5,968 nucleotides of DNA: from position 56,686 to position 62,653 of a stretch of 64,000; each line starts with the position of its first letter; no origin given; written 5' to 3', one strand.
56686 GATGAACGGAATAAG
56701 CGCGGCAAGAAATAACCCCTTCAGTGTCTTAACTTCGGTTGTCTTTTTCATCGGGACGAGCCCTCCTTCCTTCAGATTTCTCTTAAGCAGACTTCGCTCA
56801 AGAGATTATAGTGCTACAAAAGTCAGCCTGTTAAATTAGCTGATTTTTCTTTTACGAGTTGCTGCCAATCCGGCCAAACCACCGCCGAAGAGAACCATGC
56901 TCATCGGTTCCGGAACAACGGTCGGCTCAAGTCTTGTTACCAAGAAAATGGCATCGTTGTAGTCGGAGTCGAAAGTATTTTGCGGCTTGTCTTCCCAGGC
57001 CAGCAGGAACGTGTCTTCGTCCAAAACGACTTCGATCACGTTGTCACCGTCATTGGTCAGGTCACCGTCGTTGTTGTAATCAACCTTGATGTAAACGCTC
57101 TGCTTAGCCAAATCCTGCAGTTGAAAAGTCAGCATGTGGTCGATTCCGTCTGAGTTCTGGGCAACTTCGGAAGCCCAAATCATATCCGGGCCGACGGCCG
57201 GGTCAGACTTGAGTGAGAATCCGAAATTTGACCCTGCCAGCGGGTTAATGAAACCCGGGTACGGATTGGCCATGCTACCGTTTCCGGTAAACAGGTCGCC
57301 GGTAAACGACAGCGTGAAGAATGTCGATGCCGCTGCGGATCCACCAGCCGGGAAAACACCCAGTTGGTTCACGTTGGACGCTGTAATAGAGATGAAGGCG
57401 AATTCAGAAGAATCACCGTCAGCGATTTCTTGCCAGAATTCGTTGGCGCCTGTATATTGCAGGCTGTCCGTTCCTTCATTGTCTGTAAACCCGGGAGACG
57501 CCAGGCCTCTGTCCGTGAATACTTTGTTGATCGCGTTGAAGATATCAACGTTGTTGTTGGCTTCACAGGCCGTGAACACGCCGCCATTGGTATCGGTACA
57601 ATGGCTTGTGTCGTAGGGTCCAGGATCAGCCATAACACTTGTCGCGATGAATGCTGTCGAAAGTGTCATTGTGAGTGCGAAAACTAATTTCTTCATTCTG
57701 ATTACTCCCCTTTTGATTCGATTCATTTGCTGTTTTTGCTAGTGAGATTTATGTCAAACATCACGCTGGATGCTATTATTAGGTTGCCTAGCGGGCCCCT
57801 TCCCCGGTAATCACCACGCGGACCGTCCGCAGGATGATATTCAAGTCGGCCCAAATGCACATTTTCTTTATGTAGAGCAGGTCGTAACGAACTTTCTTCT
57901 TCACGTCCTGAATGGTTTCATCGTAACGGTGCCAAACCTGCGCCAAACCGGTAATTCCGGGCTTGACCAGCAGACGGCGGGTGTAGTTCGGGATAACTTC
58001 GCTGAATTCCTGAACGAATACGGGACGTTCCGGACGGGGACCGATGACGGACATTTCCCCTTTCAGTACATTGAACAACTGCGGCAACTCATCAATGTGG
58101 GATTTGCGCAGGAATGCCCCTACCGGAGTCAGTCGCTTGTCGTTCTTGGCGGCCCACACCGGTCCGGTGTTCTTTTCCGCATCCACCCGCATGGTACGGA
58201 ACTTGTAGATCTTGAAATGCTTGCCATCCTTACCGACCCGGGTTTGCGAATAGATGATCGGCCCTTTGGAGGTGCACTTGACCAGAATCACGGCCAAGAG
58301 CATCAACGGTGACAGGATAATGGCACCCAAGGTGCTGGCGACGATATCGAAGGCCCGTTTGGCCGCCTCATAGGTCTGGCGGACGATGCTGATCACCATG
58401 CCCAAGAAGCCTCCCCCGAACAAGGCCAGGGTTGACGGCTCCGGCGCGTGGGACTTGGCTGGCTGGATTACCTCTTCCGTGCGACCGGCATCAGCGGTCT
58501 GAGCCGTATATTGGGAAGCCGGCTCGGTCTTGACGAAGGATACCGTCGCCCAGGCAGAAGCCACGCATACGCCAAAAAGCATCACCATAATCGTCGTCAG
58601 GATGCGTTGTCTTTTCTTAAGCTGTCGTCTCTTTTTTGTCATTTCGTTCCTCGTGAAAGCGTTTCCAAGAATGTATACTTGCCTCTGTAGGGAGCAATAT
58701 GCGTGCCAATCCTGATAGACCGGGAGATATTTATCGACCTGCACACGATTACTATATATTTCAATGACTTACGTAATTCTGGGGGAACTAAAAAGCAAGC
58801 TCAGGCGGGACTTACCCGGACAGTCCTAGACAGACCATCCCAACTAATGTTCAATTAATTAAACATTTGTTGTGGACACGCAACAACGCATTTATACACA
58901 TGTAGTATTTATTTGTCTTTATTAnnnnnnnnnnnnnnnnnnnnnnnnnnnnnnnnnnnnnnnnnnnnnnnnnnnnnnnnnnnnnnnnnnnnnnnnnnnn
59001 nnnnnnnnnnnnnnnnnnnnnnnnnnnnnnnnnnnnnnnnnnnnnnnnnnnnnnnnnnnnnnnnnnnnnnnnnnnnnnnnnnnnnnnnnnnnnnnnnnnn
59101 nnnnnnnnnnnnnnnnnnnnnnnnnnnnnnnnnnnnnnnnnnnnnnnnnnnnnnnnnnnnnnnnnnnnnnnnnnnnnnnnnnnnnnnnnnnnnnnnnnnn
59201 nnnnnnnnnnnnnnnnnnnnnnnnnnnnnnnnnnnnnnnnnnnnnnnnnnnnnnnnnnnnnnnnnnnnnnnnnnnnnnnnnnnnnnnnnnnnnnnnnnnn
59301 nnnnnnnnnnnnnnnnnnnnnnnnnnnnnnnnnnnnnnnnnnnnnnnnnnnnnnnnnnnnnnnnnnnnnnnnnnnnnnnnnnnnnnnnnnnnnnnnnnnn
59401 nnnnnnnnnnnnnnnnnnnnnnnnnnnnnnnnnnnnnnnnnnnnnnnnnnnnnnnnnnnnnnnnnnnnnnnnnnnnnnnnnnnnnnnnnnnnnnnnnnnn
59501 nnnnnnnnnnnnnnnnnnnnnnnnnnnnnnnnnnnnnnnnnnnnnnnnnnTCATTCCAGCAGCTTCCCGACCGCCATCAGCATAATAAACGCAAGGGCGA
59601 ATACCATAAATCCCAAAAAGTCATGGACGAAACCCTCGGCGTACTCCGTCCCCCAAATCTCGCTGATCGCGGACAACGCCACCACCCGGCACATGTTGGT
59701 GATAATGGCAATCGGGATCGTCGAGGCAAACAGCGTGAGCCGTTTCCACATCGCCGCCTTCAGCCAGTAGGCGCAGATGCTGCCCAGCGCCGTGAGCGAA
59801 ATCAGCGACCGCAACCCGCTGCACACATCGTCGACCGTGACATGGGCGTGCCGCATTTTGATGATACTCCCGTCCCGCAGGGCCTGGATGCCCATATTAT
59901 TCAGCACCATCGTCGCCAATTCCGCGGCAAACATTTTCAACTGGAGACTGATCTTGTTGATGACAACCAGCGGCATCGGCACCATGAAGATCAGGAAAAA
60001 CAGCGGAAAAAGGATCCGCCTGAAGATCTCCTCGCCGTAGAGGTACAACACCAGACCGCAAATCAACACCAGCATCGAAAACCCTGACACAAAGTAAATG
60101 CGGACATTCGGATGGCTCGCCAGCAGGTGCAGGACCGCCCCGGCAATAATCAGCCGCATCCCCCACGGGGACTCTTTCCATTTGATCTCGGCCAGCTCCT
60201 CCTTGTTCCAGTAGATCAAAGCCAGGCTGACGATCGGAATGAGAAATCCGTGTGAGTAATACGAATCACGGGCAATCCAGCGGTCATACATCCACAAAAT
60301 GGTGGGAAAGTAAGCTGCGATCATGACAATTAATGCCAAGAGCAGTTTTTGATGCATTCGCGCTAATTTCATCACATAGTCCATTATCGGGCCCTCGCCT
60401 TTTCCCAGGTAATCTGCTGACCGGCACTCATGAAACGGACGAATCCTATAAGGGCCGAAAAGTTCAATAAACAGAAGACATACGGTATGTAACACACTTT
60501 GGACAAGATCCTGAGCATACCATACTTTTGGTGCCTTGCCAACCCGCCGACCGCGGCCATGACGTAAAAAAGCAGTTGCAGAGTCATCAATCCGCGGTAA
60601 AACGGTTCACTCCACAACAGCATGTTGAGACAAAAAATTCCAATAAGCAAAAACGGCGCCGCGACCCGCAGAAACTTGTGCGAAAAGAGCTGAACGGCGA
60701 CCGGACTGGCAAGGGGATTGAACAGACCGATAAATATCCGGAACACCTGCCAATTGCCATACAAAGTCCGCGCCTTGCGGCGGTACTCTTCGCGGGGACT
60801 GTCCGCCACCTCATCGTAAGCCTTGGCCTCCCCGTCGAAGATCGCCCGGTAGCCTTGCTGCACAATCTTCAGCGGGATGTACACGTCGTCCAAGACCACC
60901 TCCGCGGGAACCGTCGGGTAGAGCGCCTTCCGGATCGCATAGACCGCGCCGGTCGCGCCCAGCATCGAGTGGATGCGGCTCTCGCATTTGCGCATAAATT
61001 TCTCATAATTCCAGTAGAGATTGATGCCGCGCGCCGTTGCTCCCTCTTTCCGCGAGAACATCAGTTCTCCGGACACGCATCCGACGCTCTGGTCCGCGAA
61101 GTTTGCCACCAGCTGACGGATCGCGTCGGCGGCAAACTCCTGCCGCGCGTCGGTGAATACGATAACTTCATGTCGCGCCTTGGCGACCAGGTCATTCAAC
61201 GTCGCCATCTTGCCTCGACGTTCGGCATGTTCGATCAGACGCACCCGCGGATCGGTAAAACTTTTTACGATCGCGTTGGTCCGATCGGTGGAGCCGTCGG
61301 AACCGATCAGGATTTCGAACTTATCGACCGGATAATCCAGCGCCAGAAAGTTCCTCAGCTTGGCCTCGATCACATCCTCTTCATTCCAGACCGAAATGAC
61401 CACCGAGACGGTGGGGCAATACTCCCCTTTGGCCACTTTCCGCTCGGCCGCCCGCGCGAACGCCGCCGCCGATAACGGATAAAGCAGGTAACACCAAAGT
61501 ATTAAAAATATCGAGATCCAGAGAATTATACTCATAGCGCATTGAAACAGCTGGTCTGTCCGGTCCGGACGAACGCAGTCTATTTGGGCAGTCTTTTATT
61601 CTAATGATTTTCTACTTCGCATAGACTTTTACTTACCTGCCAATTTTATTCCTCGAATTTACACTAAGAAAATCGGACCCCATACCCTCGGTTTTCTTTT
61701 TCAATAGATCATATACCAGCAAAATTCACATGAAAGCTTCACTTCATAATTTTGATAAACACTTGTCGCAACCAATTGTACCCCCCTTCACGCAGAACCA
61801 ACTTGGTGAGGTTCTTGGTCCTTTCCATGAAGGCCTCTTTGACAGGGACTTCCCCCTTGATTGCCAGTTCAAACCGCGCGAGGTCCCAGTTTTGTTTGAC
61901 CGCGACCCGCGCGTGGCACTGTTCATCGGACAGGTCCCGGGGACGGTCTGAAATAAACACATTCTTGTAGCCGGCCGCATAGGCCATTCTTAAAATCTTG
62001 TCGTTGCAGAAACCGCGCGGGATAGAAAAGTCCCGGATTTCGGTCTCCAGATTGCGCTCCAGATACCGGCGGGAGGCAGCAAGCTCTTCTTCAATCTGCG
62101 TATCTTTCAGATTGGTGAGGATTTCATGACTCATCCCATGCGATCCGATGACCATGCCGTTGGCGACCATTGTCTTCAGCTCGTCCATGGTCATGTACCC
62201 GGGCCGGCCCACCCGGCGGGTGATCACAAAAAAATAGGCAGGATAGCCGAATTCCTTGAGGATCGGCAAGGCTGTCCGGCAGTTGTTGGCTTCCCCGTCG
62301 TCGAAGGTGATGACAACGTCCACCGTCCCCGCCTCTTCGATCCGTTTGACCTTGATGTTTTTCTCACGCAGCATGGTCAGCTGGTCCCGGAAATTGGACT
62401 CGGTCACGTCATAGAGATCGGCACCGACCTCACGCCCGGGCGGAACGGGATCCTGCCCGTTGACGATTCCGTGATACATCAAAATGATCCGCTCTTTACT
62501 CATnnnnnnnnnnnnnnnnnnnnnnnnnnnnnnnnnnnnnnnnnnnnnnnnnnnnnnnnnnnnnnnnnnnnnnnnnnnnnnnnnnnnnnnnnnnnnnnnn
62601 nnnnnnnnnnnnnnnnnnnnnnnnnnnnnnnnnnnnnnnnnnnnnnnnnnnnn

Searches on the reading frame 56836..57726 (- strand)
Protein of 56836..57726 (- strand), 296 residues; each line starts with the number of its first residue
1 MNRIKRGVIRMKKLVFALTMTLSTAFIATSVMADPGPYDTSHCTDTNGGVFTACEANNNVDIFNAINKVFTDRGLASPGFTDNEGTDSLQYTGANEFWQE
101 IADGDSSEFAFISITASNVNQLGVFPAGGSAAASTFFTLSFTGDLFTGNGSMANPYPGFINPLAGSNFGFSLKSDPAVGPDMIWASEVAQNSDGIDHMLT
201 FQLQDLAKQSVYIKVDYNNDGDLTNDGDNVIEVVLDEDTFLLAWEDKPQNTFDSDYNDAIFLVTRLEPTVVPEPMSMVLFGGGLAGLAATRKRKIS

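Call 31: search_protein_families(library=pfam, proteins=[window:56836-57726:-], max_evalue=0.001)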
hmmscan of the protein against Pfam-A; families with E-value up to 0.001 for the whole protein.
window:56836-57726:- (296 aa): 1 family
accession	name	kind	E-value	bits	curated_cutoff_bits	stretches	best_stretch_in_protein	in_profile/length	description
PF07589.16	PEP-CTERM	-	5.8e-05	23.4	20.7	1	271-292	2-24/24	PEP-CTERM motif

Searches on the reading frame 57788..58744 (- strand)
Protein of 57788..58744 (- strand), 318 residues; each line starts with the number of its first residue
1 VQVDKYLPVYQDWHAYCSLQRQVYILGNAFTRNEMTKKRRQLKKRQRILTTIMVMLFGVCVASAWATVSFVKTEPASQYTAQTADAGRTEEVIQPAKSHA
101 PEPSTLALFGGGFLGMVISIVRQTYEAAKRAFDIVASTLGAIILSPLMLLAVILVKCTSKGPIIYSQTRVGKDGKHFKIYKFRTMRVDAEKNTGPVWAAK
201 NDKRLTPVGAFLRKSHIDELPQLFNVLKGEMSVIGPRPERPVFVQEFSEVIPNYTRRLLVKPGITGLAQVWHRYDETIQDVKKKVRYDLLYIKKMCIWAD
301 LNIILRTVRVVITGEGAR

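Call 31: search_protein_families(library=pfam, proteins=[window:57788-58744:-], max_evalue=0.001)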
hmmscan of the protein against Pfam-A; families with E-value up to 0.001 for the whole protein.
window:57788-58744:- (318 aa): 2 families
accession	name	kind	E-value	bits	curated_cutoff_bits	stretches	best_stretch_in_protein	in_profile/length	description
PF02397.22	Bac_transf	-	2.5e-70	236.1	27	1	129-312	1-178/179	Bacterial sugar transferase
PF07589.16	PEP-CTERM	-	1.2e-05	25.7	20.7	1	100-118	2-21/24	PEP-CTERM motif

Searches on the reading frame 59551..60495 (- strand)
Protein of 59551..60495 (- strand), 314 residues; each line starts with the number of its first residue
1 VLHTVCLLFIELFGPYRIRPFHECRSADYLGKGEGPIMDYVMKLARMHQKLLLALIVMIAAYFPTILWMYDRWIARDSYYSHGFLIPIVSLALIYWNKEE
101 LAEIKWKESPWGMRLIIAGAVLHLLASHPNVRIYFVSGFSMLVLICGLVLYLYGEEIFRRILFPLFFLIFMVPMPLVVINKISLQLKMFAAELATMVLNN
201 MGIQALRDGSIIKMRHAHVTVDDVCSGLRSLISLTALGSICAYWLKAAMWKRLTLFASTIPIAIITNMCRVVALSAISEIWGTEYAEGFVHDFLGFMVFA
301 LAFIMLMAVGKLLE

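Call 108: search_protein_families(library=pfam, proteins=[window:59551-60495:-], max_evalue=0.0001)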
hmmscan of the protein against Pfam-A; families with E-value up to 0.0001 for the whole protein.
window:59551-60495:- (314 aa): 1 family
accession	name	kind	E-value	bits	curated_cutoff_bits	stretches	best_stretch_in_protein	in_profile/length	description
PF09721.15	Exosortase_EpsH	-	1.5e-67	228.1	25.7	1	56-313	2-254/254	Transmembrane exosortase (Exosortase_EpsH)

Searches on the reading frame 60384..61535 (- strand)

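Call 108: search_protein_families(library=pfam, proteins=[window:60384-61535:-], max_evalue=0.0001)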
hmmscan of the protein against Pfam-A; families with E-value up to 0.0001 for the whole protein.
window:60384-61535:- (383 aa): 4 families
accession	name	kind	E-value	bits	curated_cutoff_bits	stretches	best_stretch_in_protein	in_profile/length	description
PF00535.33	Glycos_transf_2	-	1.9e-22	80.4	23.3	1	44-178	1-135/168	Glycosyl transferase family 2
PF13641.12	Glyco_tranf_2_3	-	4.6e-15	56.7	27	1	41-260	1-230/230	Glycosyltransferase like family 2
PF13632.12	Glyco_trans_2_3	-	2.6e-09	37.6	27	1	132-323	9-190/198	Glycosyl transferase family group 2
PF13506.12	Glyco_transf_21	-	6.6e-07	29.4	21.7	1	108-204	17-112/174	Glycosyl transferase family 21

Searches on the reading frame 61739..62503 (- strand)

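Call 108: search_protein_families(library=pfam, proteins=[window:61739-62503:-], max_evalue=0.0001)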
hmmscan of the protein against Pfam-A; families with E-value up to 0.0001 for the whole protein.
window:61739-62503:- (254 aa): 1 family
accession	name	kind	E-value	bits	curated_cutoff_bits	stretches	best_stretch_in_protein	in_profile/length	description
PF01522.26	Polysacc_deac_1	-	8.4e-28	97.3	23.1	1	62-182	8-124/124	Polysaccharide deacetylase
